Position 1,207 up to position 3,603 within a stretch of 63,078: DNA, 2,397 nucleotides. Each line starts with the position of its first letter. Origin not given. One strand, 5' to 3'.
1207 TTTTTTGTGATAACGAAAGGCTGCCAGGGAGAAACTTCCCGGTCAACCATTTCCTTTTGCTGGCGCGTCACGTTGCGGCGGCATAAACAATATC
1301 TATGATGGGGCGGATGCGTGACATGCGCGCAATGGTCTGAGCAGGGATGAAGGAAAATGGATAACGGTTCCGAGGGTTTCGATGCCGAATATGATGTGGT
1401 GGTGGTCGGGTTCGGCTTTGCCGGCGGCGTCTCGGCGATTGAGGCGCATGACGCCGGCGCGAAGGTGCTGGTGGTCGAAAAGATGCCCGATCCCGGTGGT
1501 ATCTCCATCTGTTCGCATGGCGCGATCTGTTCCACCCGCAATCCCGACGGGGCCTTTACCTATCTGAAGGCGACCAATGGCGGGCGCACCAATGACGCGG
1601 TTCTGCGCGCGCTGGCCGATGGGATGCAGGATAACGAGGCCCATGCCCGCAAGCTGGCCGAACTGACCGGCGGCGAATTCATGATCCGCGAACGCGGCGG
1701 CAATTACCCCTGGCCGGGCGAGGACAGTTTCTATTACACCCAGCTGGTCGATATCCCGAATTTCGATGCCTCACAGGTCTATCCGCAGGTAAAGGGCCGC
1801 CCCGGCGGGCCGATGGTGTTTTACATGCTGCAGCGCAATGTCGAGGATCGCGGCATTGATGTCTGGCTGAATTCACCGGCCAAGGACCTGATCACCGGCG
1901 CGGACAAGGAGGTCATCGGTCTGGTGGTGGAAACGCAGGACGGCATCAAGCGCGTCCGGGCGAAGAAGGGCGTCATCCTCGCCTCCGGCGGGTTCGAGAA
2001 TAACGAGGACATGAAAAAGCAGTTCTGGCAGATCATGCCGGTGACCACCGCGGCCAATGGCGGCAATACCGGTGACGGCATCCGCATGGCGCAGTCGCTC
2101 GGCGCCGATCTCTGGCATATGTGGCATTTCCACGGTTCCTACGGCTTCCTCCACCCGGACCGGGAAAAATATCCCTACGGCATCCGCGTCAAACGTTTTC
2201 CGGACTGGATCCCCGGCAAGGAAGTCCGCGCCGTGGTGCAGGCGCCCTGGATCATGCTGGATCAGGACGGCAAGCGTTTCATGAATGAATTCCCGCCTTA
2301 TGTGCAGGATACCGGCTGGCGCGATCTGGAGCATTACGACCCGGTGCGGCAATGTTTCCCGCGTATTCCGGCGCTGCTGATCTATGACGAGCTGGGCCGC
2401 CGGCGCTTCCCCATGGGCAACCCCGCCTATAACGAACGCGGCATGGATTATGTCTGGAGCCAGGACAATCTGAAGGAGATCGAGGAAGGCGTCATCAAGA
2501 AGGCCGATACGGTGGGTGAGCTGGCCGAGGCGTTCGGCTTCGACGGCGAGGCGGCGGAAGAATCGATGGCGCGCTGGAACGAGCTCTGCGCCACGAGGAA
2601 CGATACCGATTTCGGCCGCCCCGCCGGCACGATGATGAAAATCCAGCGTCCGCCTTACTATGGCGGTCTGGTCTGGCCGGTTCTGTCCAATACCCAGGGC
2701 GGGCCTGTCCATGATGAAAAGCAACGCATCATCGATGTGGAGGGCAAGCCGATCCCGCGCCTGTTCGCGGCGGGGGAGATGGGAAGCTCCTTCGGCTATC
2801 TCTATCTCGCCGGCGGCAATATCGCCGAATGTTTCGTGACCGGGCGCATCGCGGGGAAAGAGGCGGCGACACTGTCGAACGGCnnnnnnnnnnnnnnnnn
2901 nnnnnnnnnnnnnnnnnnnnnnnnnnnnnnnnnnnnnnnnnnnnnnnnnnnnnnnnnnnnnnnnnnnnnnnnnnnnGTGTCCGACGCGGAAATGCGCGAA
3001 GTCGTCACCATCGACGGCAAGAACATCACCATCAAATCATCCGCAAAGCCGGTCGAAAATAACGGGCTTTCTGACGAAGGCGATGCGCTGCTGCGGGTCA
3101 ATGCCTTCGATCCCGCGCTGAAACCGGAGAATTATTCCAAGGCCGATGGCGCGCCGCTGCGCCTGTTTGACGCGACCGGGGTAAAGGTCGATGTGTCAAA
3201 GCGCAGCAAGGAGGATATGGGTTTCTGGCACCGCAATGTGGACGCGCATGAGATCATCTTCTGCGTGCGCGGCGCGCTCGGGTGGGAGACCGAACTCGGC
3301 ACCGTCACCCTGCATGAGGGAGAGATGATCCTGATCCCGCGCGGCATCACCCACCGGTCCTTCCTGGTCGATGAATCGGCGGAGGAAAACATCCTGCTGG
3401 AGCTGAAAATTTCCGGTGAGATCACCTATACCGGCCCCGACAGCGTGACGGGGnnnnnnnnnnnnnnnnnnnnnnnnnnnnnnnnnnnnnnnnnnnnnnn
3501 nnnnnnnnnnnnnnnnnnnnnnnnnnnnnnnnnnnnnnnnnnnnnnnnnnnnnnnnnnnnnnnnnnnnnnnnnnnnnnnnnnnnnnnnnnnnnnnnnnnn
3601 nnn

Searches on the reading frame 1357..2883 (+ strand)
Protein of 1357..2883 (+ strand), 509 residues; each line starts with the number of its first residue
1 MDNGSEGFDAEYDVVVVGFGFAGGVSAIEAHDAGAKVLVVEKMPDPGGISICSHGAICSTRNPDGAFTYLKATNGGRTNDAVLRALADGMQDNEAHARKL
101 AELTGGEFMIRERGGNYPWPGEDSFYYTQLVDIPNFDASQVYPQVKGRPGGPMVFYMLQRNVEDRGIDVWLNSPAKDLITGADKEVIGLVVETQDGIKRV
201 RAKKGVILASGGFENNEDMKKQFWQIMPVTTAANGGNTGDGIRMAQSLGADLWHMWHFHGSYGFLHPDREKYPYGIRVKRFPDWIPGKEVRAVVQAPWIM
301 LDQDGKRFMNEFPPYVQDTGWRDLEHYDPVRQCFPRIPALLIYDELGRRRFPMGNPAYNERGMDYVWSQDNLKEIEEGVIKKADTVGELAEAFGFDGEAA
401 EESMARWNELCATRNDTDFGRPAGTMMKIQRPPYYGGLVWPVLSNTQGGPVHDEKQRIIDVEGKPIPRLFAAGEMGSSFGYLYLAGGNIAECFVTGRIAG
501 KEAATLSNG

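Call 44: search_protein_families(library=pfam, proteins=[window:1357-2883:+], max_evalue=0.001)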
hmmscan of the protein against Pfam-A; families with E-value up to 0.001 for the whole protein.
window:1357-2883:+ (509 aa): 6 families
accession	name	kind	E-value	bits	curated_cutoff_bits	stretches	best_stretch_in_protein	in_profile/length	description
PF00890.30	FAD_binding_2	-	4.3e-40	138.6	20.4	1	13-488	1-412/414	FAD binding domain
PF03486.20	HI0933_like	-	2.8e-11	43.8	50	1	231-501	166-243/244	HI0933-like protein Rossmann domain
PF01266.30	DAO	-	5.4e-10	39.8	27.9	1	13-115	1-89/353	FAD dependent oxidoreductase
PF12831.13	FAD_oxidored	-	3.2e-07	30.4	27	1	13-203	1-138/416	FAD dependent oxidoreductase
PF00070.33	Pyr_redox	-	9.8e-05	23.2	22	0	14-46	2-34/82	Pyridine nucleotide-disulphide oxidoreductase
PF07992.20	Pyr_redox_2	-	0.00015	21.7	26.1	0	12-42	1-31/291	Pyridine nucleotide-disulphide oxidoreductase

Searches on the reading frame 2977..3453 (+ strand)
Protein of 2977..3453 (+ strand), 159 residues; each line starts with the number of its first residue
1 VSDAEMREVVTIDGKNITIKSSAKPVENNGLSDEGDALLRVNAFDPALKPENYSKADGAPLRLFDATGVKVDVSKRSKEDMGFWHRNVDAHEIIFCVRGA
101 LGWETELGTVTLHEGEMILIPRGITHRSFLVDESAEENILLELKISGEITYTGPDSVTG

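Call 44: search_protein_families(library=pfam, proteins=[window:2977-3453:+], max_evalue=0.001)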
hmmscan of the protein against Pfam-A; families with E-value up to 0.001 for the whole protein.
window:2977-3453:+ (159 aa): 2 families
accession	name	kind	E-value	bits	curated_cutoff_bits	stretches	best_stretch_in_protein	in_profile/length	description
PF07883.17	Cupin_2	-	7.1e-06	26.1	27.2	1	84-127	13-55/70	Cupin domain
PF20510.4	HgmA_N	-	0.0003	20.6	20.2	1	85-136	141-192/273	Homogentisate 1,2-dioxygenase N-terminal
